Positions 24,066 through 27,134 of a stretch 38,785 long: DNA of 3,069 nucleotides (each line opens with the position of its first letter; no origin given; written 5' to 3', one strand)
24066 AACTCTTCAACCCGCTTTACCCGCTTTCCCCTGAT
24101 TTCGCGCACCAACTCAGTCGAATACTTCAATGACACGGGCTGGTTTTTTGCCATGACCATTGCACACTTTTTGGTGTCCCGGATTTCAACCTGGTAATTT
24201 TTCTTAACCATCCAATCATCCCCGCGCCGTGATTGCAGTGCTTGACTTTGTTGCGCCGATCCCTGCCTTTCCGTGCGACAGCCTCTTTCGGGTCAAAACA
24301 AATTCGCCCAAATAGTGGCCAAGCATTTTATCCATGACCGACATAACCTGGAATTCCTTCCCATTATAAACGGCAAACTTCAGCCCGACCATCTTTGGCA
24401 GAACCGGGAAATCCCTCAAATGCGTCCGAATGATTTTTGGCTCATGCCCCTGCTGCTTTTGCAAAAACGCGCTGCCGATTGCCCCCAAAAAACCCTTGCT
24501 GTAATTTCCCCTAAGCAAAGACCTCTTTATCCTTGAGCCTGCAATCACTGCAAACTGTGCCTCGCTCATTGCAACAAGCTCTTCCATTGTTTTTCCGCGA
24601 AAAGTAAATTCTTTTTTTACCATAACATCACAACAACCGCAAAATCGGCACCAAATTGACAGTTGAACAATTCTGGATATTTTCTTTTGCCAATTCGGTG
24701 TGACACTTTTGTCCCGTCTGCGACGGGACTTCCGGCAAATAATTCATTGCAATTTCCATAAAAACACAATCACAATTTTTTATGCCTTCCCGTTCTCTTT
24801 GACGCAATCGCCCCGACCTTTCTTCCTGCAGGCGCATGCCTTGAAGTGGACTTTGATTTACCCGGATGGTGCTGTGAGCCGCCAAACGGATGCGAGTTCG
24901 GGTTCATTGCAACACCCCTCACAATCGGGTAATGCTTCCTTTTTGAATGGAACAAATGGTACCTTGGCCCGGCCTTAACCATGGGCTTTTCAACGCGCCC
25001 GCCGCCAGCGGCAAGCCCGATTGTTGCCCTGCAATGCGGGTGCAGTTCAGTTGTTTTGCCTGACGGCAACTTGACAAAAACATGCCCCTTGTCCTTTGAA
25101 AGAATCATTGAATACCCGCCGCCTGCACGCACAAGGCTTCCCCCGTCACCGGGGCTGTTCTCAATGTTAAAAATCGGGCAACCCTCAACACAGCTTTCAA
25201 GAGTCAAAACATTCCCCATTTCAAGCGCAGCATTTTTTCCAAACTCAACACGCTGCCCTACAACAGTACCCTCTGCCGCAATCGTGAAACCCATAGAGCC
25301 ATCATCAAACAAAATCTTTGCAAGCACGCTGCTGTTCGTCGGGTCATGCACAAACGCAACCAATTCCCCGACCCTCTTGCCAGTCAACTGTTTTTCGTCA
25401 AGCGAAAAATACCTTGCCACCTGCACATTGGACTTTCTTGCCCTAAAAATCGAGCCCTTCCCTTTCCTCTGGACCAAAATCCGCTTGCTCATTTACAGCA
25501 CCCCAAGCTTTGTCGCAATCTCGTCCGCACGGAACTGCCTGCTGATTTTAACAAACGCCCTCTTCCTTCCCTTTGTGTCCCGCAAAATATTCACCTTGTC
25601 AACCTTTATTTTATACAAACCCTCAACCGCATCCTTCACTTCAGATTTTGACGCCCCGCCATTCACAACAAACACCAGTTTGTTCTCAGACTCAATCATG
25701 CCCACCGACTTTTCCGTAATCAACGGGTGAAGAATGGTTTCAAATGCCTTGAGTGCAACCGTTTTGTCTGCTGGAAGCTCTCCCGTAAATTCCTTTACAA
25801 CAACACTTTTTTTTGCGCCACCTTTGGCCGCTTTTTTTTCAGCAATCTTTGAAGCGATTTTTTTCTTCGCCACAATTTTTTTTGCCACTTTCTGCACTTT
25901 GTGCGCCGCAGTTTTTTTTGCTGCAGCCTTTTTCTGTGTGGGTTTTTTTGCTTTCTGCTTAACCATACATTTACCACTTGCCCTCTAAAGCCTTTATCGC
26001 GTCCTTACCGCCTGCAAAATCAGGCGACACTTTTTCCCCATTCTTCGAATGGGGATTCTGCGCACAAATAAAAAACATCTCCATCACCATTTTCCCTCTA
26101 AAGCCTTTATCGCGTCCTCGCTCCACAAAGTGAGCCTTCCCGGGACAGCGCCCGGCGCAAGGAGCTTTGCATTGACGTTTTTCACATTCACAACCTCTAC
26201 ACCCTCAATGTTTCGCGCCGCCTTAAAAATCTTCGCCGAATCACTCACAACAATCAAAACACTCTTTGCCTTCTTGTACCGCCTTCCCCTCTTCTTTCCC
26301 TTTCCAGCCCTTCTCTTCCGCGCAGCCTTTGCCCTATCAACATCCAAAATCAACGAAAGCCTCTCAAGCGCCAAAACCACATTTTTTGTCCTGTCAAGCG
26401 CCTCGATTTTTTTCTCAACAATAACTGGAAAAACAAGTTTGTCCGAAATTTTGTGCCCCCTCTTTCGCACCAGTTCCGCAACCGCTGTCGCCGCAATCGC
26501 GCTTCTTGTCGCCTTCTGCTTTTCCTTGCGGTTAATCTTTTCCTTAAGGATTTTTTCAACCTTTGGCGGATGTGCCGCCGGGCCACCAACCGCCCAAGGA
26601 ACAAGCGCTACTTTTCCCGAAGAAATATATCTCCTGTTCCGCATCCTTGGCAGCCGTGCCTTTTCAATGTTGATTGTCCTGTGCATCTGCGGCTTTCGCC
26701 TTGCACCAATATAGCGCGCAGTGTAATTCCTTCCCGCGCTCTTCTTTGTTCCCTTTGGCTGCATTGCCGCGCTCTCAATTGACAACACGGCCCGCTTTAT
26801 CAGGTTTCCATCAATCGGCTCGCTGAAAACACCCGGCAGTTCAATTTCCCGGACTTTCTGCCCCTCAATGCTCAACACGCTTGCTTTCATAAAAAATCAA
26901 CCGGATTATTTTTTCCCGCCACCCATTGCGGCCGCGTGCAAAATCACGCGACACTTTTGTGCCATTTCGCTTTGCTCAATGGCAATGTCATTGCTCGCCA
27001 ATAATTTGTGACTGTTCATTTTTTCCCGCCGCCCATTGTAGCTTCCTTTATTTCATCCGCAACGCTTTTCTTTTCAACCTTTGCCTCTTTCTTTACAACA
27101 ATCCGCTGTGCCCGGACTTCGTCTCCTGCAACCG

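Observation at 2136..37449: Dispersed family of mosaic hairpin modules (BIME/REP-like) between genes, including inside ribosomal-protein operons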

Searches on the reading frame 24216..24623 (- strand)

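Call 11: search_protein_families(library=pfam, proteins=[window:24216-24623:-])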
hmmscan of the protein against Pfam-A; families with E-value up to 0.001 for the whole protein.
window:24216-24623:- (135 aa): 1 family
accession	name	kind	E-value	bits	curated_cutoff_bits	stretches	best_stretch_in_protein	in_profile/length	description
PF00203.26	Ribosomal_S19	-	7.6e-24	83.8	27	1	56-117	20-81/81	Ribosomal protein S19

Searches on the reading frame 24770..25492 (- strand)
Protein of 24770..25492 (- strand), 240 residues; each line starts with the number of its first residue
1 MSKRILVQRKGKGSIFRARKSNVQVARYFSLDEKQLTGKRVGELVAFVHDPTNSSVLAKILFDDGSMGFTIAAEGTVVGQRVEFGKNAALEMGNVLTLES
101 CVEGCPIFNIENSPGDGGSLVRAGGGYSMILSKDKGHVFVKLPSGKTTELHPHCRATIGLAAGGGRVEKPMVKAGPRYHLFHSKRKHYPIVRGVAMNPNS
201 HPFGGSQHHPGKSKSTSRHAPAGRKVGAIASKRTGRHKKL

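Call 11: search_protein_families(library=pfam, proteins=[window:24770-25492:-])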
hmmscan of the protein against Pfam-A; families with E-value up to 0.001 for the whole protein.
window:24770-25492:- (240 aa): 1 family
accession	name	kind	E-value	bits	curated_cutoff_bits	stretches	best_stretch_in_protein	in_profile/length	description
PF03947.24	Ribosomal_L2_C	-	6.9e-37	126.8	33.7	1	92-220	2-120/126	Ribosomal Proteins L2, C-terminal domain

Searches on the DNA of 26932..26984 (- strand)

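Call 74: build_rna_model(alignment_id=A2, structure=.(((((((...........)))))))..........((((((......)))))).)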
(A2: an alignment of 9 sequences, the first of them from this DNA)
Model R2 built from alignment A2 (9 sequences, 55 columns); structure: as given.
model positions 46; base pairs 13; branch points 1; effective number of sequences 9; information 1.124 bits per position. Calibrated on 0.2 Mb of random sequence (short: E-values are rough).
structure used (alignment columns):
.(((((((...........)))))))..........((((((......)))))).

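Call 75: search_with_rna_model(model_id=R2, sources=[window, L061, L063, L072, L074, L076, L083, L085, L086, L087, L094, L099, L006, L010, L011, L016, L020, L026, L039, L042, L047, L048, L049, L050, L051, L066, L095], max_evalue=0.1)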
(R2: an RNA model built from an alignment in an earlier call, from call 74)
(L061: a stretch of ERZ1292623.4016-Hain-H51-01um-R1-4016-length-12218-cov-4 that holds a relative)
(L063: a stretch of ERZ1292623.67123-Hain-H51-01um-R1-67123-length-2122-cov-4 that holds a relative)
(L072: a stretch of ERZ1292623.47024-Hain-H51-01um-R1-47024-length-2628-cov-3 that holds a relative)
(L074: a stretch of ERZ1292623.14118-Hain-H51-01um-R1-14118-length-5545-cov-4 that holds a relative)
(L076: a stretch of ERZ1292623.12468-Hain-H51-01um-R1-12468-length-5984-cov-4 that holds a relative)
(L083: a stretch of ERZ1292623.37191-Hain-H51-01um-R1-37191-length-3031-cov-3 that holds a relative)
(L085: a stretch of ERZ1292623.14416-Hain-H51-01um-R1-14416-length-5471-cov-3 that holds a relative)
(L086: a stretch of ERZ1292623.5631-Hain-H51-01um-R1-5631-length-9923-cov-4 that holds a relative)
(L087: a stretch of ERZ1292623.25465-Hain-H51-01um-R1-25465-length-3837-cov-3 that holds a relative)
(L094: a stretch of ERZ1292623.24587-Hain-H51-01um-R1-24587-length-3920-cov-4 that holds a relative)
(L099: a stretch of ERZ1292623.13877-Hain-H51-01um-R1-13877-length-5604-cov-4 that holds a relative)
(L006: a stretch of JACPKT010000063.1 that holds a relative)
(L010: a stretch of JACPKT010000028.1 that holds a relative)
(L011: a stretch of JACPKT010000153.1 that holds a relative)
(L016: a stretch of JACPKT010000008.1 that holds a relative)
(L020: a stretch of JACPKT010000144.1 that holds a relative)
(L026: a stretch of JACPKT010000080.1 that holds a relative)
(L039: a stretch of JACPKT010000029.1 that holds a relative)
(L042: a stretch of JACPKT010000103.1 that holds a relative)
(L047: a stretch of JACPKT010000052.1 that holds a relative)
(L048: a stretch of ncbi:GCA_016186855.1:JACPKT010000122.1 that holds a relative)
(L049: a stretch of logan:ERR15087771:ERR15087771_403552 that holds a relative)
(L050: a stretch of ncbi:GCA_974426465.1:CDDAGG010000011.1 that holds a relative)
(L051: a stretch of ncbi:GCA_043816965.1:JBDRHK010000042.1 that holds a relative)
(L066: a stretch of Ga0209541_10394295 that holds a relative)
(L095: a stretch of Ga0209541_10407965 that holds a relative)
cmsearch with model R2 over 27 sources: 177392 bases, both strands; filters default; matches with E-value up to 0.1: 37.
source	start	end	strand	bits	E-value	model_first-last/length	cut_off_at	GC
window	35825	35870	+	65.2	1.3e-17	1-46/46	no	0.61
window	3134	3179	-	64.2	2.6e-17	1-46/46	no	0.61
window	2205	2250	+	59.2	8.8e-16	1-46/46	no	0.48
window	2157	2203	-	58.6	1.3e-15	1-46/46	no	0.55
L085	1468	1512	+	58.1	1.9e-15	1-46/46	no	0.53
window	35780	35825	-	53.4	5e-14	1-46/46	no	0.54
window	26008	26055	-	53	6.6e-14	1-46/46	no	0.52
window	26932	26985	-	52.7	8.1e-14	1-46/46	no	0.5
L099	4023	4068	-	49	1.1e-12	1-46/46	no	0.59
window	28324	28377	-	44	3.3e-11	1-46/46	no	0.54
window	24690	24729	-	34.6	2.4e-08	1-46/46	no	0.57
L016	7361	7407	-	32.6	9.2e-08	1-46/46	no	0.49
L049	3958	4020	+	31.2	2.6e-07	1-46/46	no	0.6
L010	706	757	+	28.2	2.1e-06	1-46/46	no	0.48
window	2228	2272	-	26.8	5.3e-06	1-46/46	no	0.53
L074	142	181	-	26.1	8.5e-06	1-46/46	no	0.57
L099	4071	4115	+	21.7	0.00019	1-46/46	no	0.58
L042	1727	1753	-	20.8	0.00035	1-46/46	no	0.59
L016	2793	2814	+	20.6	0.00039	1-46/46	no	0.64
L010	1043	1064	-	20.6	0.00039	1-46/46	no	0.68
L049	4225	4264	+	20.5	0.00043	1-46/46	no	0.47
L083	2818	2839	-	20.2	0.00051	1-46/46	no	0.68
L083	2951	2972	+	20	0.00061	1-46/46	no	0.59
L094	2980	3000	-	19.6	0.0008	1-46/46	no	0.71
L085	1356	1400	+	19.1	0.0011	1-46/46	no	0.56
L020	2664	2690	+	19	0.0012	1-46/46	no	0.63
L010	921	948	-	18.9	0.0013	1-46/46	no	0.61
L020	924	950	+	18.4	0.0019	1-46/46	no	0.52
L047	1553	1607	+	17.8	0.0028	1-46/46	no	0.53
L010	796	811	+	16.1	0.0095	29-44/46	no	0.56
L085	1581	1604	-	15.6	0.013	1-46/46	no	0.58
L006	3728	3754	-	14.7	0.024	1-46/46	no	0.52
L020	2752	2778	+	14.7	0.024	1-46/46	no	0.52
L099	3867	3889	-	14.6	0.026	1-46/46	no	0.78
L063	1563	1585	-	14.3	0.032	1-46/46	no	0.61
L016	6606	6656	+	14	0.04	1-46/46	no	0.55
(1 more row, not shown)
